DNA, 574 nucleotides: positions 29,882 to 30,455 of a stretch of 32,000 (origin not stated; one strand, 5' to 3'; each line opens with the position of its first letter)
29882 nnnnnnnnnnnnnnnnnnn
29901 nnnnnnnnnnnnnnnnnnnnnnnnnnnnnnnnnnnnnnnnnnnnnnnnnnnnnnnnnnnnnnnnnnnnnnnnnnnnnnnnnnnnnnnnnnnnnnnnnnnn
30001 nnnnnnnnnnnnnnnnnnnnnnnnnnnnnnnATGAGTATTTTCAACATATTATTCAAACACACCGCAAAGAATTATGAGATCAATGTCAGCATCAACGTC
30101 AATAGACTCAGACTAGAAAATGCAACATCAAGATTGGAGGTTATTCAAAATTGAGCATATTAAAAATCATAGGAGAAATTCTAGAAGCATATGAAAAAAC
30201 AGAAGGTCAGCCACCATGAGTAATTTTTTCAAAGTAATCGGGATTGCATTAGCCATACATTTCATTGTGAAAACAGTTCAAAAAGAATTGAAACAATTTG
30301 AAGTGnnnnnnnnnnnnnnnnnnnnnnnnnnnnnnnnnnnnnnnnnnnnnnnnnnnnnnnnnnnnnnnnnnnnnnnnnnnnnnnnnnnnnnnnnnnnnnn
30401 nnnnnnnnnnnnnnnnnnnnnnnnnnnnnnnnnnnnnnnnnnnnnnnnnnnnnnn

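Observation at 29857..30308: Chain of four start/stop-overlapping micro-ORFs (49, 40, 22, 30 aa) absent from the ORF track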

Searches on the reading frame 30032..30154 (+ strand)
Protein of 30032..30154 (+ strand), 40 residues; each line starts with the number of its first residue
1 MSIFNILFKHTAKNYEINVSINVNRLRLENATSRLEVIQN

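Call 10: find_encoding_contigs(protein=window:30032-30154:+, flank=8000, max_places=6)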
Protein window:30032-30154:+ (40 aa): 2 contigs read that carry it; 1 place shown.
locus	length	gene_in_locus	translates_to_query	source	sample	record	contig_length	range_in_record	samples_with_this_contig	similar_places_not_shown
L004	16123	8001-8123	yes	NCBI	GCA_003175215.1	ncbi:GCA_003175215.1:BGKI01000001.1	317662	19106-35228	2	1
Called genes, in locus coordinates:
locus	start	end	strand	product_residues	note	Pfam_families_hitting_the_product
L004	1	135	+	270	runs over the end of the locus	PF00573:Ribosomal_L4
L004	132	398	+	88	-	PF00276:Ribosomal_L23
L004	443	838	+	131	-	PF00203:Ribosomal_S19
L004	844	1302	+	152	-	PF00237:Ribosomal_L22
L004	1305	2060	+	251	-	PF07650:KH_2, PF00189:Ribosomal_S3_C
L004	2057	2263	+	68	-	PF00831:Ribosomal_L29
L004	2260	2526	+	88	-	PF01868:RNase_P-MRP_p29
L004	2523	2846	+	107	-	PF00366:Ribosomal_S17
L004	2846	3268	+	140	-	PF00238:Ribosomal_L14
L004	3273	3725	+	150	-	PF16906:Ribosomal_L26, PF00467:KOW (weak)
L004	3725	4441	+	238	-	PF08071:RS4NT, PF00900:Ribosomal_S4e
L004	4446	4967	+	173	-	PF00281:Ribosomal_L5, PF00673:Ribosomal_L5_C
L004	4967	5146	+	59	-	PF00253:Ribosomal_S14 (weak)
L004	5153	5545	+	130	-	PF00410:Ribosomal_S8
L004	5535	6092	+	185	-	PF00347:Ribosomal_L6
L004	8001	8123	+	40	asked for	-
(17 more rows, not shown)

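Call 18: search_protein_families(library=pfam, proteins=[window:30032-30151:+], max_evalue=10)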
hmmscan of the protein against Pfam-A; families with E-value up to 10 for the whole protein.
seq(40 aa): 1 family
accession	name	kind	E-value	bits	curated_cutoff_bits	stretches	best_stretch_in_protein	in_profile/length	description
PF01213.24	CAP_N-CM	-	0.00055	20.6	19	1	27-38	6-17/43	CAP N-terminal conserved motif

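Call 19: search_protein_families(library=ncbifam, proteins=[window:30032-30151:+], max_evalue=10)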
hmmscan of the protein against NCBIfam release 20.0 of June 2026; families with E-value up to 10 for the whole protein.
seq(40 aa): 0 families

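Call 22: find_homologous_proteins(query=A2, max_evalue=0.01)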
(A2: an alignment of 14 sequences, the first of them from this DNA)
Query A2 (14 sequences) (40 aa, profile of the alignment): 12 proteins with E <= 0.01 among 48 candidates.
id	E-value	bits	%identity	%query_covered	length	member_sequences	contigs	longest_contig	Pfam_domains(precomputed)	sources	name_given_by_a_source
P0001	4.5e-21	92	73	100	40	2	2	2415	-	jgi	-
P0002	3.4e-20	89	100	100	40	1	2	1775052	-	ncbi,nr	ncbi:hypothetical protein [Nitrosopumilus zosterae]|nr:hypothetical protein [Nitrosopumilus zosterae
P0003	5.6e-20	89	55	100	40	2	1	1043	-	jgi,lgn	-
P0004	1.2e-19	88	65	100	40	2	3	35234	-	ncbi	ncbi:MAG: hypothetical protein ACE5RQ_02930 [Nitrosopumilus sp.]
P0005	1.4e-19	87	58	100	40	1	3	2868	-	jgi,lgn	-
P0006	2.2e-19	87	60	100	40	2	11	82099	-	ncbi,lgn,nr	ncbi:MAG: hypothetical protein OPY06_02895 [Nitrosopumilus sp.]|nr:hypothetical protein [Nitrosopumi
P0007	2.3e-19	87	70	100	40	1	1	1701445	-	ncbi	ncbi:hypothetical protein [Nitrosopumilus sp. S4]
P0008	3.1e-19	86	58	95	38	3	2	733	-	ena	-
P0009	7.6e-19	85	58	100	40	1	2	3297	-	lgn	-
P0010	1.1e-17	81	63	100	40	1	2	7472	-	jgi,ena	jgi:hypothetical protein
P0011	7.8e-17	79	53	95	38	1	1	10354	-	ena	-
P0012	4.4e-16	76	55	95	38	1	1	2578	-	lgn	-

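Call 25: search_protein_families(library=phrogs, proteins=[window:30032-30151:+], max_evalue=1)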
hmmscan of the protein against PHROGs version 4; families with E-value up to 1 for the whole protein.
seq(40 aa): 0 families

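Call 26: search_protein_families(library=padloc, proteins=[window:30032-30151:+], max_evalue=1)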
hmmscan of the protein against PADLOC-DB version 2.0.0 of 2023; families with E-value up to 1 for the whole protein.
seq(40 aa): 0 families

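Call 27: find_related_loci(query=A2, collection=viral_contigs, flank=5000)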
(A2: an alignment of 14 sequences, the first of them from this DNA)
Query A2 (40 aa) in viral_contigs; peptide patterns used: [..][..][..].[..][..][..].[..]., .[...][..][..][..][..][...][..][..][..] (x = any residue, [..] = any of these).
31 stretches matched a pattern, but none encodes a relative of the query by tblastn (E <= 1e-3).

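Call 45: predict_structure(alignment_id=A5)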
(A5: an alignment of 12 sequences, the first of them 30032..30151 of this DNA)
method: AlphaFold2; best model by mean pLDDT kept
length: 40 residues; sequences in the alignment: 12
mean_pLDDT: 74.9   pTM: 0.38
mean pLDDT of the five models: 74.9, 72.7, 65.8, 63.7, 57.7
residues with pLDDT >= 90: 4; 70-90: 22; 50-70: 11; < 50: 3
segments of 3 or more residues with pLDDT < 50: none
pLDDT, mean of each block of 10 residues (from residue 1): 81 88 76 55
secondary structure, 60 per line:
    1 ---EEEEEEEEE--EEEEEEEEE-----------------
elements in order: E4-12 E15-23
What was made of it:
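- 30032..30154 (+): Micro-gene B, 40 aa, predicted beta-hairpin. AlphaFold2 predicts strands 4-12 and 15-23, pLDDT 75 (call 45).
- Tried and rejected: The B model is a beta-hairpin with pLDDT 75 (call 45).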

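Call 46: search_protein_representatives(alignment_id=A5)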
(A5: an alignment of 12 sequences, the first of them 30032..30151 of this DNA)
Query: 12 sequences, 40 profile positions. Proteins with E-value up to 0.001 (for the whole library): 6; up to 1e-10: 3; up to 1e-30: 0. The best 6 are listed.
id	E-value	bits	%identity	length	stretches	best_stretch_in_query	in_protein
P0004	1.7e-20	88.7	-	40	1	1-40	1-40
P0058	1.2e-18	82.8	-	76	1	1-40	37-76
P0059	1.7e-17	79.1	-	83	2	1-32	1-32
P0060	1.1e-10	57.3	-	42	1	1-32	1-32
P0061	1.2e-10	57.2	-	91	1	1-38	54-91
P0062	5.4e-04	35.9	-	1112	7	2-22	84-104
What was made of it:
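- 30032..30154 (+): The family is tiny and Nitrosopumilus-only, apart from the MGE copies (calls 22, 46).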

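Call 48: find_encoding_contigs(protein=P0060, flank=4000, max_places=4)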
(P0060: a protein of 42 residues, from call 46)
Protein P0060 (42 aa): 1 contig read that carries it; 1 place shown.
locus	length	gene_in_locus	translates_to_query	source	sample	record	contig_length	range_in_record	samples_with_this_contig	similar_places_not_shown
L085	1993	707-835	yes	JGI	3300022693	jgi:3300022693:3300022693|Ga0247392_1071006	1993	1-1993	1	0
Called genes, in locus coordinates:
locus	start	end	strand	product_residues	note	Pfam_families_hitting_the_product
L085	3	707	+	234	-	?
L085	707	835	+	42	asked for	-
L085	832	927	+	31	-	-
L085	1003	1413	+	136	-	-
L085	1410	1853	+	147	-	-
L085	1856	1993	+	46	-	?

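Call 49: find_encoding_contigs(protein=P0059, flank=4000, max_places=4)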
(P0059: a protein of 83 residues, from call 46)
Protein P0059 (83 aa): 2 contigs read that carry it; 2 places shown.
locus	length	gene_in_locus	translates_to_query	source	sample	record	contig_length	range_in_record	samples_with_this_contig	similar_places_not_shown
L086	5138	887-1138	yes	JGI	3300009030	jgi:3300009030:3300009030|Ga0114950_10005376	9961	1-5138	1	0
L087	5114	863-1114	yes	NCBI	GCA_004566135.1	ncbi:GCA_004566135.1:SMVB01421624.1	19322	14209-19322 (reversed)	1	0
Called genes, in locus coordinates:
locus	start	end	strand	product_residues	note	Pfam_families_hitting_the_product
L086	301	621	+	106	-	-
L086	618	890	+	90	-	-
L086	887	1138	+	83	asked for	-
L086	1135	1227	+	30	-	-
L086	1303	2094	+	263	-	-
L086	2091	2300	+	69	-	-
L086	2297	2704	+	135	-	-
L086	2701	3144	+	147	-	-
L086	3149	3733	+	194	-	-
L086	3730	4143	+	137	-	-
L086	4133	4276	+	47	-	-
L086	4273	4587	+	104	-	-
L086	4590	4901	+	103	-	-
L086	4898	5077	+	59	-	-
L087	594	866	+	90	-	-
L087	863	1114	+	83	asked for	-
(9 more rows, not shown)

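Call 53: find_encoding_contigs(protein=P0059, flank=10000, max_places=4)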
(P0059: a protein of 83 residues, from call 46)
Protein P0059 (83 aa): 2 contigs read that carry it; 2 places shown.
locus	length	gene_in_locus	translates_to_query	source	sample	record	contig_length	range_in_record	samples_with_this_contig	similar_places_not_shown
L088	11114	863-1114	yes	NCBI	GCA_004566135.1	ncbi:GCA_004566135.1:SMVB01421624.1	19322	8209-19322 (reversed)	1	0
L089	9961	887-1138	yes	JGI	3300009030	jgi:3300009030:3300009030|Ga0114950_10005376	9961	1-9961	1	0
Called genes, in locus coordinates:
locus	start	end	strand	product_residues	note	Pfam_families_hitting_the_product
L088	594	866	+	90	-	-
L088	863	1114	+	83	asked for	-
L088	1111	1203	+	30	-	-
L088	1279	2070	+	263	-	-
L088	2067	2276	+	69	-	-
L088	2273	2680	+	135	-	-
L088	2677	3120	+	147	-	-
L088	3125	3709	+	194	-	-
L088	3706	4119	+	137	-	-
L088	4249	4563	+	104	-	-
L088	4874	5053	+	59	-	-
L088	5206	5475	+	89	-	-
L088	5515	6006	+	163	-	-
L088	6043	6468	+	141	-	-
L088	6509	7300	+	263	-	-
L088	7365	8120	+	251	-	-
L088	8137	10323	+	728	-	PF16403:Bact_surface_Ig-like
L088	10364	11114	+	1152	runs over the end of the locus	PF16403:Bact_surface_Ig-like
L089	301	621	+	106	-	-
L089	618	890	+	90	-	-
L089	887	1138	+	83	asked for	-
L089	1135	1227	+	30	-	-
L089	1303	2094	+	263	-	-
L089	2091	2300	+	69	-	-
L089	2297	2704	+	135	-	-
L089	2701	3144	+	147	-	-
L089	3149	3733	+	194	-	-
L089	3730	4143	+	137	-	-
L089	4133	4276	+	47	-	-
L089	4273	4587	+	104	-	-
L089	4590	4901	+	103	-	-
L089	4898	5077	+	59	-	-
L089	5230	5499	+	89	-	-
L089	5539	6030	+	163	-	-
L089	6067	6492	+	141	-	-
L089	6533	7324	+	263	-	-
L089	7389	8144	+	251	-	-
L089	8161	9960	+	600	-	?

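Call 54: search_protein_families(library=phrogs, proteins=[L088:1279-2070:+, L088:2273-2680:+, L088:2677-3120:+, L088:3125-3709:+, L088:3706-4119:+, L088:5515-6006:+, L088:6043-6468:+, L088:6509-7300:+, L088:7365-8120:+, L088:8137-10323:+], max_evalue=0.01)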
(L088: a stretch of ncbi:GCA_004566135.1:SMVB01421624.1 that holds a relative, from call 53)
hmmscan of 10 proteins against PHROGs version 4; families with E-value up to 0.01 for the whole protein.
L088:1279-2070:+ (263 aa): 0 families

L088:2273-2680:+ (135 aa): 0 families

L088:2677-3120:+ (147 aa): 0 families

L088:3125-3709:+ (194 aa): 0 families

L088:3706-4119:+ (137 aa): 0 families

L088:5515-6006:+ (163 aa): 0 families

L088:6043-6468:+ (141 aa): 0 families

L088:6509-7300:+ (263 aa): 0 families

L088:7365-8120:+ (251 aa): 0 families

L088:8137-10323:+ (728 aa): 0 families

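Call 55: search_protein_families(library=pfam, proteins=[L088:1279-2070:+, L088:2273-2680:+, L088:2677-3120:+, L088:3125-3709:+, L088:3706-4119:+, L088:5515-6006:+, L088:6043-6468:+, L088:6509-7300:+, L088:7365-8120:+, L085:12-707:+], max_evalue=0.01)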
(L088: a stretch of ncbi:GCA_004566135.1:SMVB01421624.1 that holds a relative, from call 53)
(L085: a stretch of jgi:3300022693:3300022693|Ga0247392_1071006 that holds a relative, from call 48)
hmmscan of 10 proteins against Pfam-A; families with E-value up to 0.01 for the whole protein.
L088:1279-2070:+ (263 aa): 0 families

L088:2273-2680:+ (135 aa): 1 family
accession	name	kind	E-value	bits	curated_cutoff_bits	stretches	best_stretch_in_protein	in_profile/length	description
PF06213.17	CobT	-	0.0058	16.6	26.1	1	43-129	159-246/276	Cobalamin biosynthesis protein CobT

L088:2677-3120:+ (147 aa): 0 families

L088:3125-3709:+ (194 aa): 0 families

L088:3706-4119:+ (137 aa): 2 families
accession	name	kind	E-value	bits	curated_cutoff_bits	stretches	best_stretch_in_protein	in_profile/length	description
PF11232.14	Med25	-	0.0034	17.7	25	0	74-129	96-152/154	Mediator complex subunit 25 PTOV activation and synapsin 2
PF04719.20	TAFII28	-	0.0047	17.3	27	1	59-118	8-65/86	hTAFII28-like protein conserved region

L088:5515-6006:+ (163 aa): 0 families

L088:6043-6468:+ (141 aa): 1 family
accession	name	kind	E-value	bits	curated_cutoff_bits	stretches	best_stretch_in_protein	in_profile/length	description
PF01757.29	Acyl_transf_3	-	0.00043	19.9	31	1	10-130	153-265/326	Acyltransferase domain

L088:6509-7300:+ (263 aa): 0 families

L088:7365-8120:+ (251 aa): 0 families

L085:12-707:+ (231 aa): 3 families
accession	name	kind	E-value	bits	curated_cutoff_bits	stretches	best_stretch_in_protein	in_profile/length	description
PF21473.3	Ssb-like_OB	-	5.9e-05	23.6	24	1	131-190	7-77/97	Single-stranded DNA binding protein Ssb-like, OB fold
PF01336.31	tRNA_anti-codon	-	0.00014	22.1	27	1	142-187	11-54/75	OB-fold nucleic acid binding domain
PF17334.7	CsgA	-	0.0027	18.9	25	0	66-98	50-82/83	Minor curli fiber component A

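Call 56: find_related_loci(query=L088:2273-2680:+, collection=viral_contigs, flank=10000)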
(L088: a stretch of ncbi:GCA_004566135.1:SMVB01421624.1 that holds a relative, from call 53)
Query L088:2273-2680:+ (135 aa) in viral_contigs; peptide patterns used: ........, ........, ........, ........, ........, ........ (x = any residue, [..] = any of these).
42 stretches matched a pattern, but none encodes a relative of the query by tblastn (E <= 1e-3).

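Call 57: find_related_loci(query=P0059, collection=viral_contigs, flank=10000)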
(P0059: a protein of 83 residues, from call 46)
Query P0059 (83 aa) in viral_contigs; peptide patterns used: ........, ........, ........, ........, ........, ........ (x = any residue, [..] = any of these).
36 stretches matched a pattern, but none encodes a relative of the query by tblastn (E <= 1e-3).
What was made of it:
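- On Known phage or archaeal-virus protein families (PHROGs) and catalogued viral genomes: No IMG/VR loci (calls 27, 56, 57).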

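Call 70: predict_structure(alignment_id=A7)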
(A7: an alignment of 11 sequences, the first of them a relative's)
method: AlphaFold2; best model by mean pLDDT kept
length: 83 residues; sequences in the alignment: 11
mean_pLDDT: 61.4   pTM: 0.43
mean pLDDT of the five models: 61.4, 59.7, 56.2, 52.2, 49.9
residues with pLDDT >= 90: 0; 70-90: 23; 50-70: 47; < 50: 13
segments of 3 or more residues with pLDDT < 50: 1-12
pLDDT, mean of each block of 10 residues (from residue 1): 37 52 70 73 61 62 70 67 56
secondary structure, 60 per line:
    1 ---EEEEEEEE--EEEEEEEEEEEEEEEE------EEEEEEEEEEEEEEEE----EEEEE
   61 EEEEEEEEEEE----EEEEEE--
elements in order: E4-11 E14-29 E36-51 E56-71 E76-81
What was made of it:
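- Monomer models are only moderate or low in confidence: pLDDT 75 for B and 61 for B-B (calls 45, 70).
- Tried and rejected: The B-B tandem model is all-beta with pLDDT 61 (call 70).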

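Call 72: fold_search(model_id=the predicted structure, library=pdb)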
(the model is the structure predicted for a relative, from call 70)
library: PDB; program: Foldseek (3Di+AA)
matches with E <= 10: 393; with E <= 0.001: 0
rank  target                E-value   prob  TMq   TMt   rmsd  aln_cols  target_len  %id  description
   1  6a2v_F                2.3e-02  0.97  0.36  0.23  12.9       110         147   12  Crystal structure of Hcp protein (released 2018-09-19)
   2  6a2v_C                2.9e-02  0.98  0.35  0.21   9.4        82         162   16  Crystal structure of Hcp protein (released 2018-09-19)
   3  6a2v_E                3.0e-02  0.98  0.37  0.23   9.3        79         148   18  Crystal structure of Hcp protein (released 2018-09-19)
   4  5mxn_MODEL_1_1        3.4e-02  0.96  0.36  0.20  15.7       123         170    8  Atomic model of the VipA/VipB/Hcp, the type six secretion system non-contractile sheath-tube of Vibrio cholera (released 2017-08-02)
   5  6a2v_B                3.8e-02  0.96  0.37  0.22  15.1       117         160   11  Crystal structure of Hcp protein (released 2018-09-19)
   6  6a2v_A                8.9e-02  0.89  0.37  0.22  14.8       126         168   10  Crystal structure of Hcp protein (released 2018-09-19)
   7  3v4h_A                1.2e-01  0.84  0.37  0.26  13.3       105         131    8  Crystal structure of a type VI secretion system effector from Yersinia pestis (released 2011-12-28)
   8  4hkh_A                1.4e-01  0.82  0.37  0.23  14.8       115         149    6  Structure of the Hcp1 protein from E. coli EAEC 042 pathovar, mutants N93W-S158W (released 2013-12-11)
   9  4hkh_F                1.5e-01  0.85  0.39  0.26  14.8       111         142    7  Structure of the Hcp1 protein from E. coli EAEC 042 pathovar, mutants N93W-S158W (released 2013-12-11)
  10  4hkh_G                1.6e-01  0.77  0.37  0.24  14.3       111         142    7  Structure of the Hcp1 protein from E. coli EAEC 042 pathovar, mutants N93W-S158W (released 2013-12-11)
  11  3he1_B                1.7e-01  0.72  0.36  0.23  11.7       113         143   11  Secreted protein Hcp3 from Pseudomonas aeruginosa. (released 2009-06-16)
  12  8yun_B                1.7e-01  0.57  0.32  0.20   9.5        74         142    7  The crystal structure of HNBP001-HCP (released 2025-07-02)
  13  4hkh_B                1.9e-01  0.80  0.39  0.26  14.4       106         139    9  Structure of the Hcp1 protein from E. coli EAEC 042 pathovar, mutants N93W-S158W (released 2013-12-11)
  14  4hkh_E                1.9e-01  0.77  0.39  0.26  14.2       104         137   10  Structure of the Hcp1 protein from E. coli EAEC 042 pathovar, mutants N93W-S158W (released 2013-12-11)
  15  8yun_E                2.0e-01  0.60  0.36  0.23  13.7       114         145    7  The crystal structure of HNBP001-HCP (released 2025-07-02)
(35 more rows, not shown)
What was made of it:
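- Tried and rejected: Its Foldseek PDB search gave nothing significant; the best hits were Hcp with E 0.02 and TM 0.36, which I treat as meaningless (call 72).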

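Call 97: search_solved_structures(query=A2, max_evalue=10)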
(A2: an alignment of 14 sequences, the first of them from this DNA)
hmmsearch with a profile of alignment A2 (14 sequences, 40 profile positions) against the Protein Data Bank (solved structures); distinct sequences matched with E-value up to 10: 0.

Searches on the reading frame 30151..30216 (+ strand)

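Call 18: search_protein_families(library=pfam, proteins=[window:30151-30216:+], max_evalue=10)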
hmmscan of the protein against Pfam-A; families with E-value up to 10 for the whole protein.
seq(22 aa): 0 families

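Call 19: search_protein_families(library=ncbifam, proteins=[window:30151-30216:+], max_evalue=10)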
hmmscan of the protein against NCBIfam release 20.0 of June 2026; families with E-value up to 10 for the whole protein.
seq(22 aa): 0 families

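Call 25: search_protein_families(library=phrogs, proteins=[window:30151-30216:+], max_evalue=1)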
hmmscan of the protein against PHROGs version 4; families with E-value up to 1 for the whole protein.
seq(22 aa): 2 families
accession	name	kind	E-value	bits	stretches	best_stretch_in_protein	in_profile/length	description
phrog_28199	-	unknown function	0.1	13.8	1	3-21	17-35/75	-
phrog_5315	-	unknown function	0.15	12.9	1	1-18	19-36/48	-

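Call 26: search_protein_families(library=padloc, proteins=[window:30151-30216:+], max_evalue=1)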
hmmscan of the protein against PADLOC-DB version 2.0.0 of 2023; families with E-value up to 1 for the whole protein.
seq(22 aa): 0 families

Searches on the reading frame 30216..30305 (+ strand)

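Call 18: search_protein_families(library=pfam, proteins=[window:30216-30305:+], max_evalue=10)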
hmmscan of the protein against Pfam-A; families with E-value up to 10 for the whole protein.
seq(30 aa): 1 family
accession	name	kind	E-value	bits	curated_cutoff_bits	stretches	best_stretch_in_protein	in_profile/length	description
PF00556.25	LHC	-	0.048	14.3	23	1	4-18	18-32/39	Antenna complex alpha/beta subunit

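Call 19: search_protein_families(library=ncbifam, proteins=[window:30216-30305:+], max_evalue=10)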
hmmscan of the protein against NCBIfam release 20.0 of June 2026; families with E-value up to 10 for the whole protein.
seq(30 aa): 1 family
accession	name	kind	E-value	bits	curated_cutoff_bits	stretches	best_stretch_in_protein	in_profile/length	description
NF040861.1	pufA_517_ASD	equivalog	0.017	15.2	35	1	3-18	16-31/41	light-harvesting antenna LH1, alpha subunit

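Call 25: search_protein_families(library=phrogs, proteins=[window:30216-30305:+], max_evalue=1)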
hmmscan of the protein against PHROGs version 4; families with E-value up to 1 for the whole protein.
seq(30 aa): 1 family
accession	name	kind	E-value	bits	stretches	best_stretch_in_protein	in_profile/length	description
phrog_9421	-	unknown function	0.0044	18.1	1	4-22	31-49/54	-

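Call 26: search_protein_families(library=padloc, proteins=[window:30216-30305:+], max_evalue=1)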
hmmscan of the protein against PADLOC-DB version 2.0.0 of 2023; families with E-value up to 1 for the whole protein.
seq(30 aa): 0 families
